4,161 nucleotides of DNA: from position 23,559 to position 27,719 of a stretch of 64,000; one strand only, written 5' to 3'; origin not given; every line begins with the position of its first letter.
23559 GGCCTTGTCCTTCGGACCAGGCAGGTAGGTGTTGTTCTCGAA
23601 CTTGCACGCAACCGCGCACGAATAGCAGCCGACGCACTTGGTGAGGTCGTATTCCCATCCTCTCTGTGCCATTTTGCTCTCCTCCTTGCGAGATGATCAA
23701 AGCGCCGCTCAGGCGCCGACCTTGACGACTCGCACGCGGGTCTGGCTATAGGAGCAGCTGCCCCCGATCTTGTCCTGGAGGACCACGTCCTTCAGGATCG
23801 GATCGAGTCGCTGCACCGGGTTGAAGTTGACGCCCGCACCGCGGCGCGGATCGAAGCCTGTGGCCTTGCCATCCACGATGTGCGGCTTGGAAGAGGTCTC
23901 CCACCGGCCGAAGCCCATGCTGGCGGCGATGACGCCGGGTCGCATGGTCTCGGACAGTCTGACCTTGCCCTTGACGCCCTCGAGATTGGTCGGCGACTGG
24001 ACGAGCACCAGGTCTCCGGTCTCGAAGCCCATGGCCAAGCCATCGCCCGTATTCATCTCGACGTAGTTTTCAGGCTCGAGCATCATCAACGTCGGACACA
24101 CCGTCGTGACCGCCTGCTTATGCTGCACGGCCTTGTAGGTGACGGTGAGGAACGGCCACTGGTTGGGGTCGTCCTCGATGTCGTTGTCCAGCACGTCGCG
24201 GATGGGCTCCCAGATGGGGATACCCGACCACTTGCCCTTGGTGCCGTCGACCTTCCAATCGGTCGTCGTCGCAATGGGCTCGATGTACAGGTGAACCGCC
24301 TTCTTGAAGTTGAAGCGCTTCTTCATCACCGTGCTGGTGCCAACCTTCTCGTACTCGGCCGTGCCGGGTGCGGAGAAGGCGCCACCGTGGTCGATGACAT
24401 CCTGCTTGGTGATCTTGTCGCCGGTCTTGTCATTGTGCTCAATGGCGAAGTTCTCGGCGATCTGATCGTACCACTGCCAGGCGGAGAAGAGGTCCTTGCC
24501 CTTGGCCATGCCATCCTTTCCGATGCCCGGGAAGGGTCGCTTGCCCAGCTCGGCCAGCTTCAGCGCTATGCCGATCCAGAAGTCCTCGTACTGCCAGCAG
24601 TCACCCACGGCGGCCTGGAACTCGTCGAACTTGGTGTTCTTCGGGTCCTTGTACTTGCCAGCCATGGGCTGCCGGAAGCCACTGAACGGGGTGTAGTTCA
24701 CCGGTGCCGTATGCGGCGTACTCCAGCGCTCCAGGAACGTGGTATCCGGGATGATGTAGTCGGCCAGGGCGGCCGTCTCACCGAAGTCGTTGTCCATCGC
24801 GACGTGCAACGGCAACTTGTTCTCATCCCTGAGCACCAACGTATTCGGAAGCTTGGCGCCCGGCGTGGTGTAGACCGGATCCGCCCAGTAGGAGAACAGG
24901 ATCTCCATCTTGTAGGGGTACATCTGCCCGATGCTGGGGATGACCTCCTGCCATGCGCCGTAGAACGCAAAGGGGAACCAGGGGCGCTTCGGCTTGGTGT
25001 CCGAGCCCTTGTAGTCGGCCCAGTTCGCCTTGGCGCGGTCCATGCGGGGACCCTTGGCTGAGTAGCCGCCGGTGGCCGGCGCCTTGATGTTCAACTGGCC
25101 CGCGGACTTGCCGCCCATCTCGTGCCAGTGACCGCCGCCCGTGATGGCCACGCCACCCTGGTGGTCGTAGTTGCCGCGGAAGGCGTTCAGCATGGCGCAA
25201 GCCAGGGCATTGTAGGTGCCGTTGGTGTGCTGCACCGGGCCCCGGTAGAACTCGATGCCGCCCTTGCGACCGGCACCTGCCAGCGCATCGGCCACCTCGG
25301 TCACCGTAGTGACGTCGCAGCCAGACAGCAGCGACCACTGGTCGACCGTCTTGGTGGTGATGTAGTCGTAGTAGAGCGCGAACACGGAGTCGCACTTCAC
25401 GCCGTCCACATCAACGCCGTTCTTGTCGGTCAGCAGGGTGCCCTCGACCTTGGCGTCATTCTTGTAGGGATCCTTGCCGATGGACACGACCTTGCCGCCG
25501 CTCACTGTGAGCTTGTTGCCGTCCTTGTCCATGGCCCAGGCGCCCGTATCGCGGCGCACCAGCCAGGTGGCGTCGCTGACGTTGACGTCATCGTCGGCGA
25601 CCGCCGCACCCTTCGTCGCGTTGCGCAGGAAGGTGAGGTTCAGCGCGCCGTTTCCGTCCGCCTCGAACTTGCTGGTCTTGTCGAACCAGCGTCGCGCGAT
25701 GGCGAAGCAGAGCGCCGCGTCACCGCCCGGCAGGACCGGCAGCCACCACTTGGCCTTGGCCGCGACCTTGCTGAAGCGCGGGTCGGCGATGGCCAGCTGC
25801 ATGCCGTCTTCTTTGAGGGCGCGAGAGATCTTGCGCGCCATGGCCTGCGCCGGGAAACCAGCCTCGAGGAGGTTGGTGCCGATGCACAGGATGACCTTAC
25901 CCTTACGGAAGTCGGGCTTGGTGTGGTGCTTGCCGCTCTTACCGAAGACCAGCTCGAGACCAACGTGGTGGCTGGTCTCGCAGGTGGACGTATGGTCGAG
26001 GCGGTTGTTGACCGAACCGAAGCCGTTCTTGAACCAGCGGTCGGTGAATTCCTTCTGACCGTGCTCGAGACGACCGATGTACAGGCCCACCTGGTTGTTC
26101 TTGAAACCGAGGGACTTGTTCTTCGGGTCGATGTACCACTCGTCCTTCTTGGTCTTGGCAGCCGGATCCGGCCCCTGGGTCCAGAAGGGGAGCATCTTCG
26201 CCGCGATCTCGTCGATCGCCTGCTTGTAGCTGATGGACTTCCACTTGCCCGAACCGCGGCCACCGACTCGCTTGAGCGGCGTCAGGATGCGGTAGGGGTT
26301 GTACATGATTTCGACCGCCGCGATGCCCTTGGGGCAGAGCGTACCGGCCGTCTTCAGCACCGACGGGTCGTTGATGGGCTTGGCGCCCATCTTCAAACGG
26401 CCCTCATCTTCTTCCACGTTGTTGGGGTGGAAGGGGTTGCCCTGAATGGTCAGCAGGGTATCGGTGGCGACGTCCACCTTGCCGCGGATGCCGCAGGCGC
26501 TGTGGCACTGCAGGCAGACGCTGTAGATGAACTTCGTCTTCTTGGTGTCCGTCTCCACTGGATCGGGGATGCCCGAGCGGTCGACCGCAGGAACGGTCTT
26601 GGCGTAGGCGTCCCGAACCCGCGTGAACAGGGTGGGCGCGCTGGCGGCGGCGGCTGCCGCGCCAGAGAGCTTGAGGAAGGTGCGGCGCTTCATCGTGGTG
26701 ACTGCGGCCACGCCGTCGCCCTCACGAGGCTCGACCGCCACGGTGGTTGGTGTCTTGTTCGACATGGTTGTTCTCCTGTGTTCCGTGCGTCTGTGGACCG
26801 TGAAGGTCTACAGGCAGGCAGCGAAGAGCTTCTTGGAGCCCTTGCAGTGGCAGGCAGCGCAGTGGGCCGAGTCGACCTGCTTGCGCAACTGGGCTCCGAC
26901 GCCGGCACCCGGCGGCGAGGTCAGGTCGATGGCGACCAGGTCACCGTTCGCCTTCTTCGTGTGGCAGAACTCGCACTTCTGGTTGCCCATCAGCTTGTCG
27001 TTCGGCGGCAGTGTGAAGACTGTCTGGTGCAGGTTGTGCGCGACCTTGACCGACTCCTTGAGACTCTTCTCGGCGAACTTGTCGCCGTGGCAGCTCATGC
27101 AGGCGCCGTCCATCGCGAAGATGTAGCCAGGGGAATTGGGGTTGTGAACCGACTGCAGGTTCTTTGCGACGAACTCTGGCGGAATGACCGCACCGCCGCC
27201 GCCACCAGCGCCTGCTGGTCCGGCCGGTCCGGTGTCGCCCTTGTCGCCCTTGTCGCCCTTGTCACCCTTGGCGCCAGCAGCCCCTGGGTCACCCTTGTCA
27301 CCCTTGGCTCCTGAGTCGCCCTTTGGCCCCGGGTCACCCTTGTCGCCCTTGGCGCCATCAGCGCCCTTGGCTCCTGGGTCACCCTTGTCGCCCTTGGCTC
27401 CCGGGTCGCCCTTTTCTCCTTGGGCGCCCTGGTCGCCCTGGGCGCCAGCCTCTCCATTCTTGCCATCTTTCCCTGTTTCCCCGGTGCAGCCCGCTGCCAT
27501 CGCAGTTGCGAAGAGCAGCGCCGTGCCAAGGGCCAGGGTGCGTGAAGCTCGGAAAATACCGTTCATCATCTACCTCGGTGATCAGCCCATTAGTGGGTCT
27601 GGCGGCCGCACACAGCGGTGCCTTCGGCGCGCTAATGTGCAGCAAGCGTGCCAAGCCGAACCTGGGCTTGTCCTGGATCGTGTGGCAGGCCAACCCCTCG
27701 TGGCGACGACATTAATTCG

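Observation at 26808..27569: Collagen triple-helix-like stalk fused to a triheme cytochrome c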

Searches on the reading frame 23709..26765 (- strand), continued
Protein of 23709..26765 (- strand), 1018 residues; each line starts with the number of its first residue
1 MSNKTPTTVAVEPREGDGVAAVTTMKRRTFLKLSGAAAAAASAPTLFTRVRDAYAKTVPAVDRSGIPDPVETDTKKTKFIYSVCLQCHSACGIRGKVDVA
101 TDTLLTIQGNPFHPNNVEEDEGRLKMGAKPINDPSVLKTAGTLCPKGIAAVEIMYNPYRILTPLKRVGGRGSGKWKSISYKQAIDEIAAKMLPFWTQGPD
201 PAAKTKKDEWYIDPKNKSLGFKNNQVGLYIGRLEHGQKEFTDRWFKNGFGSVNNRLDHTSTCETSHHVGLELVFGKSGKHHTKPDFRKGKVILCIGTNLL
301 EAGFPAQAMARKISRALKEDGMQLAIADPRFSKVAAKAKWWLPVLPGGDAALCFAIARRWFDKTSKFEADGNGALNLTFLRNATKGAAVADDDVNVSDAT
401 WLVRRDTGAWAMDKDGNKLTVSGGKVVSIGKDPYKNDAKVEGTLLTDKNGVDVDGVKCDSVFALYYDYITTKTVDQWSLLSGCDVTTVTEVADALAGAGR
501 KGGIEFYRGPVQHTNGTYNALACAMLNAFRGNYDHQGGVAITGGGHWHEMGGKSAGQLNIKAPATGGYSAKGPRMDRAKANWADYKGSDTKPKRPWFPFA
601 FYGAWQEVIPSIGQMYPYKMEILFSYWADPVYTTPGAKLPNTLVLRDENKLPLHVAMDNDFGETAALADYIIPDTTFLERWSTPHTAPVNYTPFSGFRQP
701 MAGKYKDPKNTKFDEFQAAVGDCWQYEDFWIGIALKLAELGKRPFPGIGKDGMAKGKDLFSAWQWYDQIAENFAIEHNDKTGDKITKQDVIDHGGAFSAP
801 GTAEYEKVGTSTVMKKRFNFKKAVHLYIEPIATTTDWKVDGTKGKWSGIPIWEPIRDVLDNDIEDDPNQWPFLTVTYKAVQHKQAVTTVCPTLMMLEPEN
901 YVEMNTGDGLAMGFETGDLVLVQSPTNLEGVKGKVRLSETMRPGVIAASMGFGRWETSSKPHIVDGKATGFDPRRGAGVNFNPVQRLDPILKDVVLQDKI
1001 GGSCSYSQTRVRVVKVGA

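Call 77: list_cluster_members(proteins=[P0040, P0041, P0043, P0045, P0046, P0047, P0049])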
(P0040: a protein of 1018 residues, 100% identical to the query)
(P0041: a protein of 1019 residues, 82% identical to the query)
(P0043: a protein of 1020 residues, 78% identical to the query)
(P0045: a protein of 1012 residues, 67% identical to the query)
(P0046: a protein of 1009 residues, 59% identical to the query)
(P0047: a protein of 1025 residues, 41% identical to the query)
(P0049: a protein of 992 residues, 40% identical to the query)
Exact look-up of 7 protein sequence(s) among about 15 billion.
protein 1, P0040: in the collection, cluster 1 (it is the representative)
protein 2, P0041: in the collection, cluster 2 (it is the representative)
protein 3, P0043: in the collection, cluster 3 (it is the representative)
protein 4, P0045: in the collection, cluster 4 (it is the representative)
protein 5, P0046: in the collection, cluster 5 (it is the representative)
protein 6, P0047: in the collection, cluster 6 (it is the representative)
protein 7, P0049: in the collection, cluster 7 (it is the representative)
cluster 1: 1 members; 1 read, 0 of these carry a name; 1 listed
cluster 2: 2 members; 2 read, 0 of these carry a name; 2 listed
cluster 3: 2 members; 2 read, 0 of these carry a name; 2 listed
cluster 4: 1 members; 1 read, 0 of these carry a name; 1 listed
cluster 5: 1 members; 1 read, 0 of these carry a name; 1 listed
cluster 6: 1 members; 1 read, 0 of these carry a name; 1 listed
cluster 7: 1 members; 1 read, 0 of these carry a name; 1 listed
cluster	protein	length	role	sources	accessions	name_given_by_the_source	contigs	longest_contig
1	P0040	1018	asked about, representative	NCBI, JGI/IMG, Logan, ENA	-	-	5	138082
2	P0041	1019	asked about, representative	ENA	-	-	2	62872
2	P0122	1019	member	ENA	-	-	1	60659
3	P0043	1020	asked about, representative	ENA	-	-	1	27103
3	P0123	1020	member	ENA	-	-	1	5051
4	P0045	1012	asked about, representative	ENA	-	-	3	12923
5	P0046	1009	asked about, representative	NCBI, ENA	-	-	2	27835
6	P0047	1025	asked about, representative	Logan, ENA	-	-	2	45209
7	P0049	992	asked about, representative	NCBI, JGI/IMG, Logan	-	-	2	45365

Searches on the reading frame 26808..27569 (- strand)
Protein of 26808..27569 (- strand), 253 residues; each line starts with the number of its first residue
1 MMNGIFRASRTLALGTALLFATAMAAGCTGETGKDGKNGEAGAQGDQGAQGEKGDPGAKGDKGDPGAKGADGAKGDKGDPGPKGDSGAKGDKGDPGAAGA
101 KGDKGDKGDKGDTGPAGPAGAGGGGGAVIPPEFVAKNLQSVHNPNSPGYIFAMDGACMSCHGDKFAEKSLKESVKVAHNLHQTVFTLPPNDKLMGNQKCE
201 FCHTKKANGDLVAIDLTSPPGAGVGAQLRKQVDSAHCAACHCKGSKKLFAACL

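Call 4: search_protein_families(library=pfam, proteins=[window:26808-27569:-], max_evalue=0.1)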
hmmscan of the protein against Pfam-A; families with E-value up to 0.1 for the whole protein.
window:26808-27569:- (253 aa): 3 families
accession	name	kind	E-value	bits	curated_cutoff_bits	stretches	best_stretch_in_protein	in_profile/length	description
PF01391.23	Collagen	-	5.7e-15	55.3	27.2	2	28-77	2-51/60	Collagen triple helix repeat (20 copies)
PF14522.11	Cytochrome_C7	-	0.0007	19.8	24.8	1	154-241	13-66/67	Cytochrome c7 and related cytochrome c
PF22113.1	Mtrc-MtrF_II-IV_dom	-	0.0026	17.7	30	1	147-208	113-168/176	Outer membrane cytochrome MtrC/MtrF-like, domains II/IV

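Call 5: search_protein_families(library=ncbifam, proteins=[window:26808-27569:-], max_evalue=0.01)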
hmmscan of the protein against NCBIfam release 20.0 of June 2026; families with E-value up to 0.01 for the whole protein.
window:26808-27569:- (253 aa): 3 families
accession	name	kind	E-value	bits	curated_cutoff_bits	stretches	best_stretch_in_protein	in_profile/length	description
NF038330.1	adhesin_SclA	exception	1.9e-19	70.6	400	1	25-127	139-241/405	LPXTG-anchored collagen-like adhesin Scl1/SclA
NF038329.2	gly_rich_SclB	equivalog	2e-16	60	325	1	27-125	117-218/442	LPXTG-anchored collagen-like adhesin Scl2/SclB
NF046116.1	adhesin_Lcl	equivalog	6.3e-15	54.6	500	1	26-126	128-228/431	collagen-like adhesin Lcl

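Call 45: predict_structure(alignment_id=A3)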
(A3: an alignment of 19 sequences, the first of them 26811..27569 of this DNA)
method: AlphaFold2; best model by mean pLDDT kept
length: 253 residues; sequences in the alignment: 19
mean_pLDDT: 47.0   pTM: 0.21
mean pLDDT of the five models: 47.0, 45.2, 43.7, 43.5, 43.1
residues with pLDDT >= 90: 0; 70-90: 20; 50-70: 54; < 50: 179
segments of 3 or more residues with pLDDT < 50: 31-54, 56-102, 110-130, 133-142, 146-153, 168-171, 174-207, 210-212, 214-224, 244-253
pLDDT, mean of each block of 10 residues (from residue 1): 69 79 67 43 35 40 41 41 38 41 43 40 38 48 49 48 53 47 37 38 48 46 51 54 42 34
secondary structure, 60 per line:
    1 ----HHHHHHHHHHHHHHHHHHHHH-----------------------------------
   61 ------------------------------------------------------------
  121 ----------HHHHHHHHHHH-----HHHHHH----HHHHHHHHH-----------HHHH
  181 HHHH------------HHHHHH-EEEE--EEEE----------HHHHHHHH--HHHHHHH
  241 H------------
elements in order: H5-25 H131-141 H147-152 H157-165 H177-184 H197-202 E204-207 E210-213 H224-231 H234-241
